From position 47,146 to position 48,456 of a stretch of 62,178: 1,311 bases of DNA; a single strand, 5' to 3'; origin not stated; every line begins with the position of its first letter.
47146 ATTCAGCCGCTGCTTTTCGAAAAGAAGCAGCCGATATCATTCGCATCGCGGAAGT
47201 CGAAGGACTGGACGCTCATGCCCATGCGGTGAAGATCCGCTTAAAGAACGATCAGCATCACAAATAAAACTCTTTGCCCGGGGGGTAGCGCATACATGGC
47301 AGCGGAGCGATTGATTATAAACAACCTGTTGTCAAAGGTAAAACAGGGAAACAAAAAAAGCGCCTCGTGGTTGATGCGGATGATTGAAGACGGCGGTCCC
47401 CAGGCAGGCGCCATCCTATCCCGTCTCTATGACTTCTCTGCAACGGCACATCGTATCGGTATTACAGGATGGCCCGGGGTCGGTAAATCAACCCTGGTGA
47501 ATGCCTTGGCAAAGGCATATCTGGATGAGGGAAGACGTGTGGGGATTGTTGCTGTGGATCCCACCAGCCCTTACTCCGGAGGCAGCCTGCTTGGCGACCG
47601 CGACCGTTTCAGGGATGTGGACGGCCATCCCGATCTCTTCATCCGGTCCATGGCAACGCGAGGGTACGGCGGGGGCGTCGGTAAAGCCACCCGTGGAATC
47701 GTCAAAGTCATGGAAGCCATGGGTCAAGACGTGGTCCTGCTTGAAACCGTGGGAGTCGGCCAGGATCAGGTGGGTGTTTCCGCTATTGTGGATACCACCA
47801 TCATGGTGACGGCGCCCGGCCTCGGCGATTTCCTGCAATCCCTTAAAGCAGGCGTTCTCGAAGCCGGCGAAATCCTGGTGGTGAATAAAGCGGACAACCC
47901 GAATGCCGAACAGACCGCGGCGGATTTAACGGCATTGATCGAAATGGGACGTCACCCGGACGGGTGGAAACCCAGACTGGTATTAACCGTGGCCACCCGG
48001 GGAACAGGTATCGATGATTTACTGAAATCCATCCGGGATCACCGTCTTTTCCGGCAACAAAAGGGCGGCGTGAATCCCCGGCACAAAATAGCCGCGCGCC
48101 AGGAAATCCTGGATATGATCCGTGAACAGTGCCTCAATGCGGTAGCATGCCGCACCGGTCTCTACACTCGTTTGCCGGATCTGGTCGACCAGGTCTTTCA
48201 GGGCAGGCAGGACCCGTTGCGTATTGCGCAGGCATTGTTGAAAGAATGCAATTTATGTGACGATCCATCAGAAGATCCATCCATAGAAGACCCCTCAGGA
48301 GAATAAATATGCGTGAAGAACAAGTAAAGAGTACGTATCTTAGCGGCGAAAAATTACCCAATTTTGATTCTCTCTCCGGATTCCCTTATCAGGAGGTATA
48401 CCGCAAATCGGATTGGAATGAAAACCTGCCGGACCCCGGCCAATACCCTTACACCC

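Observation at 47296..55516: Candidate new B12-dependent carbon-skeleton rearrangement pathway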

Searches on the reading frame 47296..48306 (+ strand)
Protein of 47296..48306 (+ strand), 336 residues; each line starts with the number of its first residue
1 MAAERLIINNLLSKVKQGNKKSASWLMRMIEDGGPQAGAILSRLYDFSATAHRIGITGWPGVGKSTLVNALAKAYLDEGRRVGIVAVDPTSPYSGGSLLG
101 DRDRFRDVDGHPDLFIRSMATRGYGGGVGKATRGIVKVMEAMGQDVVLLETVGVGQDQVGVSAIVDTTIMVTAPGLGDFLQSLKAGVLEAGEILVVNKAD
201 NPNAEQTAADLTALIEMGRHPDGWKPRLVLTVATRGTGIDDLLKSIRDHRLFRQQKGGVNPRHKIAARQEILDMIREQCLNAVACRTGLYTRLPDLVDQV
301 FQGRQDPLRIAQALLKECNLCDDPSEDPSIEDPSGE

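Call 3: search_protein_families(library=pfam, proteins=[window:47296-48306:+])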
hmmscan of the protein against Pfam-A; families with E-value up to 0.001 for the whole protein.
window:47296-48306:+ (336 aa): 10 families
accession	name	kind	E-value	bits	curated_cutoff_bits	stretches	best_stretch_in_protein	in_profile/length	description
PF03308.22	MeaB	-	3.9e-79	265.9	23.1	1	28-284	6-269/273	Methylmalonyl Co-A mutase-associated GTPase MeaB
PF01656.29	CbiA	-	5.1e-05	23.7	25.4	1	61-211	9-96/125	CobQ/CobB/MinD/ParA nucleotide binding domain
PF00005.33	ABC_tran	-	8.1e-05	23.7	25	0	52-79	12-40/137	ABC transporter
PF02492.25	cobW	-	0.00014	22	20.7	0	54-209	3-163/180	CobW/HypB/UreG, nucleotide-binding domain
PF03029.23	ATP_bind_1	-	0.00016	22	27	1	56-90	1-35/240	Conserved hypothetical ATP binding protein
PF20720.3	nSTAND3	-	0.00019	21.6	27.2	1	49-82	15-48/155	Novel STAND NTPase 3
PF01926.29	MMR_HSR1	-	0.0002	21.9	21.9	0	53-74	1-22/113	50S ribosome-binding GTPase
PF13191.12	AAA_16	-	0.00053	21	32.6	0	54-93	27-66/167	AAA ATPase domain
PF13401.12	AAA_22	-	0.00055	20.7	27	0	56-99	10-51/130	AAA domain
PF03266.21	NTPase_1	-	0.00072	19.9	23.9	0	53-83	1-31/168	NTPase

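Call 4: search_protein_families(library=ncbifam, proteins=[window:47296-48306:+])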
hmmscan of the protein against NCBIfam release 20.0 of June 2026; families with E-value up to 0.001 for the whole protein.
window:47296-48306:+ (336 aa): 13 families
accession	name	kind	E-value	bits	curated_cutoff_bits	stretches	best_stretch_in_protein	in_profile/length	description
TIGR00750.1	lao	equivalog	9.6e-87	290.9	240.75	1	18-315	1-299/300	methylmalonyl Co-A mutase-associated GTPase MeaB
NF006958.0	PRK09435.1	equivalog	3.5e-70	236.6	329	1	9-318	11-328/333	methylmalonyl Co-A mutase-associated GTPase MeaB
NF045497.1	IsobCoAmut_IcmF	equivalog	2e-27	95.4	1500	1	48-212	187-352/1076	fused isobutyryl-CoA mutase/GTPase IcmF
TIGR03594.1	GTPase_EngA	equivalog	1.7e-06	27.3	306.7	0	49-73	173-197/432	ribosome biogenesis GTPase Der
NF003255.0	PRK04213.1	equivalog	5.1e-06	25.9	164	0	52-85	10-43/204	GTP-binding protein EngB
NF000908.1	PRK00089.1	equivalog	5.8e-06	25.8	237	0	54-73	6-25/291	GTPase Era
NF010248.0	PRK13695.1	equivalog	7e-05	22.6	156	1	51-83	3-35/180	NTPase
TIGR03597.1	GTPase_YqeH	equivalog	0.00023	20.4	297.4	0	179-251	81-154/361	ribosome biogenesis GTPase YqeH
NF009702.0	PRK13231.1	equivalog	0.00029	20.1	427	0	52-92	3-42/264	nitrogenase reductase-like protein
NF033200.1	F430_CfbC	exception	0.00037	19.9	402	0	53-91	2-40/260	Ni-sirohydrochlorin a,c-diamide reductive cyclase ATP-dependent reductase subunit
NF008955.0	PRK12297.1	equivalog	0.00039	19.5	406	0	54-74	162-182/429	GTPase ObgE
NF006746.0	PRK09270.1-5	subfamily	0.00065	18.7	250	0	51-88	19-58/210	nucleoside/nucleotide kinase family protein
NF010335.0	PRK13764.1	equivalog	0.00082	18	340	0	50-81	262-293/613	ATPase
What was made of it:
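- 47296..48306 (+): MeaB-type G-protein chaperone that loads and repairs adenosylcobalamin on the mutase. NCBIfam TIGR00750 scores 290.9 bits, above its 240.75 cut-off (calls 3, 4).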
